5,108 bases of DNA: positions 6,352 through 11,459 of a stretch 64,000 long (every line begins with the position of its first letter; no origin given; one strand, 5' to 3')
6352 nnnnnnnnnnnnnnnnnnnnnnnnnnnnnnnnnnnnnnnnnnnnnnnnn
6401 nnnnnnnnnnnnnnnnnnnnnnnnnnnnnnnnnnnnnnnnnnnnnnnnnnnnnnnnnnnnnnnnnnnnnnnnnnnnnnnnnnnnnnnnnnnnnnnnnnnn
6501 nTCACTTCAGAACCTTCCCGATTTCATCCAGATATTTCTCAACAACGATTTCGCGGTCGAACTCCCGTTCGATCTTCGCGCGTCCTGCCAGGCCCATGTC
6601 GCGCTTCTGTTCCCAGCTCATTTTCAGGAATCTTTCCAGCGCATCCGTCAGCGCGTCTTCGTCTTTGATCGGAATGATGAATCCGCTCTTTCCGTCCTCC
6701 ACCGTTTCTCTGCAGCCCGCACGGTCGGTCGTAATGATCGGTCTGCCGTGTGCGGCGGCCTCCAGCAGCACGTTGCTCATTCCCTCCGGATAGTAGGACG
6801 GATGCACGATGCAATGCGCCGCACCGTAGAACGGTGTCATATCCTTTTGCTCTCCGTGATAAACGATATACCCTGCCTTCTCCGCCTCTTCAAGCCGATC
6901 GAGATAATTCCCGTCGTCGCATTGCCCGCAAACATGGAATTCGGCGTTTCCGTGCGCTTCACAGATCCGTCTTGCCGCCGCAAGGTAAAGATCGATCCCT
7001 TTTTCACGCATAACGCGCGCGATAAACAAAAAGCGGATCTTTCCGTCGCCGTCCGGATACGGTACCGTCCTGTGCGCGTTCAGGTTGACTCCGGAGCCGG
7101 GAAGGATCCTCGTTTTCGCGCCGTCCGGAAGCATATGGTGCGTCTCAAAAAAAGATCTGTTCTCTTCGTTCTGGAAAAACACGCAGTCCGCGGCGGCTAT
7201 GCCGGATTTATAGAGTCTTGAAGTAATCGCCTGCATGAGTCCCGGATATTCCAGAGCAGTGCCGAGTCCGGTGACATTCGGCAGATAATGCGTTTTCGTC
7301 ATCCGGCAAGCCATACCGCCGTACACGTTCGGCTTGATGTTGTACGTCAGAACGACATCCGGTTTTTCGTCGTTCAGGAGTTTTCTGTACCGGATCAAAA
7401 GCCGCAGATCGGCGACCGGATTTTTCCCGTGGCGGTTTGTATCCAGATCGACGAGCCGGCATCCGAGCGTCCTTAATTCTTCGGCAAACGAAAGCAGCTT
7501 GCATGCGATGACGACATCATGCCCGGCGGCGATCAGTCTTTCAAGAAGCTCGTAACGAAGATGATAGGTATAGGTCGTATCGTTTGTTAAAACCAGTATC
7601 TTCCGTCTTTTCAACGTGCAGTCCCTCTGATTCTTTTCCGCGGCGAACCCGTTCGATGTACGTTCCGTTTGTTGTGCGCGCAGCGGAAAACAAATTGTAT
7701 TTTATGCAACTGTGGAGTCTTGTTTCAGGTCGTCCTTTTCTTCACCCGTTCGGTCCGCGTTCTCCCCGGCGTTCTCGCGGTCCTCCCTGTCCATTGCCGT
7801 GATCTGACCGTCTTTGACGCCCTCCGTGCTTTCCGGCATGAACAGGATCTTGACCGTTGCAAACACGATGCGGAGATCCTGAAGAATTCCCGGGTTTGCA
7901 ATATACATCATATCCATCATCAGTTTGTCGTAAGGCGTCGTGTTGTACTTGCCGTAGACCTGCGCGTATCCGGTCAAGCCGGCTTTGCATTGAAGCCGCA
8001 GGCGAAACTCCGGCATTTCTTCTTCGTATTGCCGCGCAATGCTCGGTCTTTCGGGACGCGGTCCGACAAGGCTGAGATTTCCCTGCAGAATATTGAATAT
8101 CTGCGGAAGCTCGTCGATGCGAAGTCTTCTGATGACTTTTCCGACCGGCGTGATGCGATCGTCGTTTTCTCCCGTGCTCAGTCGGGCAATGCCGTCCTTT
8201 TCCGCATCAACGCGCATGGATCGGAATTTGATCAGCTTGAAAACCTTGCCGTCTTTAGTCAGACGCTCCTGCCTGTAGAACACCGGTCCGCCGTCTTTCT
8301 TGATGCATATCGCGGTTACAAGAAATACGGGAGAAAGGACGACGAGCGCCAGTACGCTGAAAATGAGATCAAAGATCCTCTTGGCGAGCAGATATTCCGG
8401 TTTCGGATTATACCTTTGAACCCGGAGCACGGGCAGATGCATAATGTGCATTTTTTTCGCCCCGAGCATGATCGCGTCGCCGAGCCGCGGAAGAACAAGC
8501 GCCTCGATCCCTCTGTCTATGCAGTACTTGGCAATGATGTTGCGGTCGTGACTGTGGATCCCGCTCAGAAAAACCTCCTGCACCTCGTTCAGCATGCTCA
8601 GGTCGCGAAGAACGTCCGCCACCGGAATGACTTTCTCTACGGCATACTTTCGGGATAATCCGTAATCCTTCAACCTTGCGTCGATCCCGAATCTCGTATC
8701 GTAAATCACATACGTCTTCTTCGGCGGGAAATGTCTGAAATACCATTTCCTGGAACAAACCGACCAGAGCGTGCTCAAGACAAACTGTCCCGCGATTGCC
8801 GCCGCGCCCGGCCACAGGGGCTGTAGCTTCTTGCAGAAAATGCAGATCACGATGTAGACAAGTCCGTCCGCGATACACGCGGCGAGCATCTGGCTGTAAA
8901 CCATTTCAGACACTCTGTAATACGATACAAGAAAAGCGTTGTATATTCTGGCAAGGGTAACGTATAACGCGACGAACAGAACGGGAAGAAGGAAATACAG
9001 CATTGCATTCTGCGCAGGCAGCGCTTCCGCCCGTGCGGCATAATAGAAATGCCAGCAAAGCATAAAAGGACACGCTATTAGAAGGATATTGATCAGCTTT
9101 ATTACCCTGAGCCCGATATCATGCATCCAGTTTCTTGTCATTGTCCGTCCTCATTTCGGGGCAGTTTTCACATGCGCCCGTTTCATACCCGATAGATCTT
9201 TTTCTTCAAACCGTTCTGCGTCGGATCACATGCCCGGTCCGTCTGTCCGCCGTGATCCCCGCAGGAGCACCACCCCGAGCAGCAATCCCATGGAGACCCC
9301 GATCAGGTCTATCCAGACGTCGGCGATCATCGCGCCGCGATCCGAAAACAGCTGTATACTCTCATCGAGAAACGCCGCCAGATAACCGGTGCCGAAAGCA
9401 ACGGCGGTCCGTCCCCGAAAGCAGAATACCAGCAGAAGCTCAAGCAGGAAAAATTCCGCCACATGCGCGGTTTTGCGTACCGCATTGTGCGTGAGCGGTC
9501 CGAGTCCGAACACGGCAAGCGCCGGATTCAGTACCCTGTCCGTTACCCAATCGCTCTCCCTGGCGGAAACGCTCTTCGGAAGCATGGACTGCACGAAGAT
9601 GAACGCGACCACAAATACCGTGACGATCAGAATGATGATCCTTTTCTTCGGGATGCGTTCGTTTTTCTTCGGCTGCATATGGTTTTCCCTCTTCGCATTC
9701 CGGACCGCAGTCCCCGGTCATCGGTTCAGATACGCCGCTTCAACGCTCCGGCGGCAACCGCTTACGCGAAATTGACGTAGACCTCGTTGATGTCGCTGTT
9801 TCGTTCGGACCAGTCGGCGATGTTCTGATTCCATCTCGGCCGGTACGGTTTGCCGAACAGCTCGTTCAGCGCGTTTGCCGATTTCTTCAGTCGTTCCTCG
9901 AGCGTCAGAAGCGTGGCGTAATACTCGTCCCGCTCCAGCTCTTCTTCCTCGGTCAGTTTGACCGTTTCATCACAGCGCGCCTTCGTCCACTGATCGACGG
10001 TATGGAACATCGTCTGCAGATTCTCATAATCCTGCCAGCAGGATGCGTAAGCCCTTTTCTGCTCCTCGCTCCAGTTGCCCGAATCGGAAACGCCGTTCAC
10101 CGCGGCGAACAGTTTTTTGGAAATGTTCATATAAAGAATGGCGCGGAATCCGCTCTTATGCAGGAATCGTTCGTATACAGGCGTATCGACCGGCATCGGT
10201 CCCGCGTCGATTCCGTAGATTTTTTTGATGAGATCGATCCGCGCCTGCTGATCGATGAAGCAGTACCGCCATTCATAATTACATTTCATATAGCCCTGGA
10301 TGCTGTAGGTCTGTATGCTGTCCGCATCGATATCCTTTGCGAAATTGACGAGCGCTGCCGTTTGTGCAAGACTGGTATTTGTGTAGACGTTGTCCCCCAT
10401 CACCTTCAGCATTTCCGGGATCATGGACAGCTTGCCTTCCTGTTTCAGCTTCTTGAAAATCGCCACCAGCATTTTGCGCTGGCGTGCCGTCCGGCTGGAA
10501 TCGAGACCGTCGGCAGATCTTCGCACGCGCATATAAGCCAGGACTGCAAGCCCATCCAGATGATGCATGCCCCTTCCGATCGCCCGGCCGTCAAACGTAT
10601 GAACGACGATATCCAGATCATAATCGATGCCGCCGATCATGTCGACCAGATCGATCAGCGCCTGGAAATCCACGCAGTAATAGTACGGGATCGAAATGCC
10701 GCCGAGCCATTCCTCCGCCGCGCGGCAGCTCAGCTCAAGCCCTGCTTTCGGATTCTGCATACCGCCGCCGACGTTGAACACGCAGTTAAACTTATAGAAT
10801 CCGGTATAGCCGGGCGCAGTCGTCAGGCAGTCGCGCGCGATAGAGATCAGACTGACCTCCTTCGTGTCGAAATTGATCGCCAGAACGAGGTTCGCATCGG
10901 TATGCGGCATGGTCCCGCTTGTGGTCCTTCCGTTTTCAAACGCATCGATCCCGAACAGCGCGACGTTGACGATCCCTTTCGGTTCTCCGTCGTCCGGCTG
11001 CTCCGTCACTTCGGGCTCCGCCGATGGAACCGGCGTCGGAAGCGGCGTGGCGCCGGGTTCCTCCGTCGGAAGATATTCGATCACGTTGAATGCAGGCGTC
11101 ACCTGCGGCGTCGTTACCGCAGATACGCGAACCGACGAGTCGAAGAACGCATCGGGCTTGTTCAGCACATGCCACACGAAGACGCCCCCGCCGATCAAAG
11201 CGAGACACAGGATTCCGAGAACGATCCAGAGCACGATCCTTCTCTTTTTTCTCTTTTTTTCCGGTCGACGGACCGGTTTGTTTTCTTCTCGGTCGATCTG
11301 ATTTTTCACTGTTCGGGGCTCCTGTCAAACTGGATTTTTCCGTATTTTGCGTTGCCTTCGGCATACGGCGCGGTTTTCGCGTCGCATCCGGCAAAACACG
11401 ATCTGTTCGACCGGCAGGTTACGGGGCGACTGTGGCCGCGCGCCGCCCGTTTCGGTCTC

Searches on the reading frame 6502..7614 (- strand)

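Call 48: search_protein_families(library=pfam, proteins=[window:6502-7614:-], max_evalue=0.00001)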
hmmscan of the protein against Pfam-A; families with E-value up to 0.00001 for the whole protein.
window:6502-7614:- (370 aa): 7 families
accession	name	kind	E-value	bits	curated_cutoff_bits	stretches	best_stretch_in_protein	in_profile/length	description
PF13692.12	Glyco_trans_1_4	-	3.1e-30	105.7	27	1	194-331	3-141/142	Glycosyl transferases group 1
PF00534.26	Glycos_transf_1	-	8.4e-30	104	26.4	1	190-345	13-170/172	Glycosyl transferases group 1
PF13477.12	Glyco_trans_4_2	-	1.3e-12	48.5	23.4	1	5-149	1-139/139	Glycosyl transferase 4-like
PF13579.12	Glyco_trans_4_4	-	2.1e-10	41.6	29.7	1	22-159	9-145/158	Glycosyl transferase 4-like domain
PF13439.12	Glyco_transf_4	-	5.9e-09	36.6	28.5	1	21-171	9-162/170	Glycosyltransferase Family 4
PF20706.3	GT4-conflict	-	2e-07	30.8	26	1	166-315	173-335/385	Family 4 Glycosyltransferase in conflict systems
PF13524.12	Glyco_trans_1_2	-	3.3e-07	30.8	25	1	223-361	14-142/144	Glycosyl transferase-like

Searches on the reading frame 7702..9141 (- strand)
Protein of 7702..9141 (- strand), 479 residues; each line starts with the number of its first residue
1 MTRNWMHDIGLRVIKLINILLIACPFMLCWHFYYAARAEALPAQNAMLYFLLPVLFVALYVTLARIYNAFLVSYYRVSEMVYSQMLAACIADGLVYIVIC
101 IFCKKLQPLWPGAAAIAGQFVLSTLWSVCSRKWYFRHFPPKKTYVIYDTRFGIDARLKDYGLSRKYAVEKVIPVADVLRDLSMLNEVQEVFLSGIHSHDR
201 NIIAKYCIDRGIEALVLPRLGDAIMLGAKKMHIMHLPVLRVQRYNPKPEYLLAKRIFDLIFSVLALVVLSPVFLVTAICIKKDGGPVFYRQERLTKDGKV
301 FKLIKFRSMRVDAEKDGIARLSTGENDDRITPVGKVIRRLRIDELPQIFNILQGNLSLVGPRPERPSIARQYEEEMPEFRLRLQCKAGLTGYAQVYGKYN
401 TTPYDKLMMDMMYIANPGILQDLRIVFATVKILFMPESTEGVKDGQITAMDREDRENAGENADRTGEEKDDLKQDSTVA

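Call 48: search_protein_families(library=pfam, proteins=[window:7702-9141:-], max_evalue=0.00001)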
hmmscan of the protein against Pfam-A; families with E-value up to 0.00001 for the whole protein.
window:7702-9141:- (479 aa): 1 family
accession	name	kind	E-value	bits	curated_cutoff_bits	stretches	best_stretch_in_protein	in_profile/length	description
PF02397.22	Bac_transf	-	8.6e-62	208.3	27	1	254-434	1-178/179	Bacterial sugar transferase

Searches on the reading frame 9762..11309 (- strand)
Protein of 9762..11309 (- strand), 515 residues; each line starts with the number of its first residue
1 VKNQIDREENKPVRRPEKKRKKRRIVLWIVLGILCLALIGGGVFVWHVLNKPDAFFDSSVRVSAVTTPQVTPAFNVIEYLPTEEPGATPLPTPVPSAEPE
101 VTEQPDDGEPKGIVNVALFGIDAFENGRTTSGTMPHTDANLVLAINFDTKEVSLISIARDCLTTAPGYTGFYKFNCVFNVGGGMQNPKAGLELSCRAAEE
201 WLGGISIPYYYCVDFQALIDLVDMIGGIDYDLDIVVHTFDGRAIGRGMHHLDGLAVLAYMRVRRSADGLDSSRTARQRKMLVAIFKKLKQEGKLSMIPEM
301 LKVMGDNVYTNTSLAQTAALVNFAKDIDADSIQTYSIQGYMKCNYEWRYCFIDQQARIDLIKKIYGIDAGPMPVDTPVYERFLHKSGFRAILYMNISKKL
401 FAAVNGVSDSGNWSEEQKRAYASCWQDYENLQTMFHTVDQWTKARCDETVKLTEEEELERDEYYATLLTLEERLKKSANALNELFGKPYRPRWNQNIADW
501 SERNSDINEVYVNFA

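Call 48: search_protein_families(library=pfam, proteins=[window:9762-11309:-], max_evalue=0.00001)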
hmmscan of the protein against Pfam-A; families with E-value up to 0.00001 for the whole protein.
window:9762-11309:- (515 aa): 1 family
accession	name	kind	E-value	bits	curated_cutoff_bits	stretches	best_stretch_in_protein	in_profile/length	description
PF03816.19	LytR_cpsA_psr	-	2.9e-25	89.6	24.6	1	136-289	1-149/150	LytR_cpsA_psr family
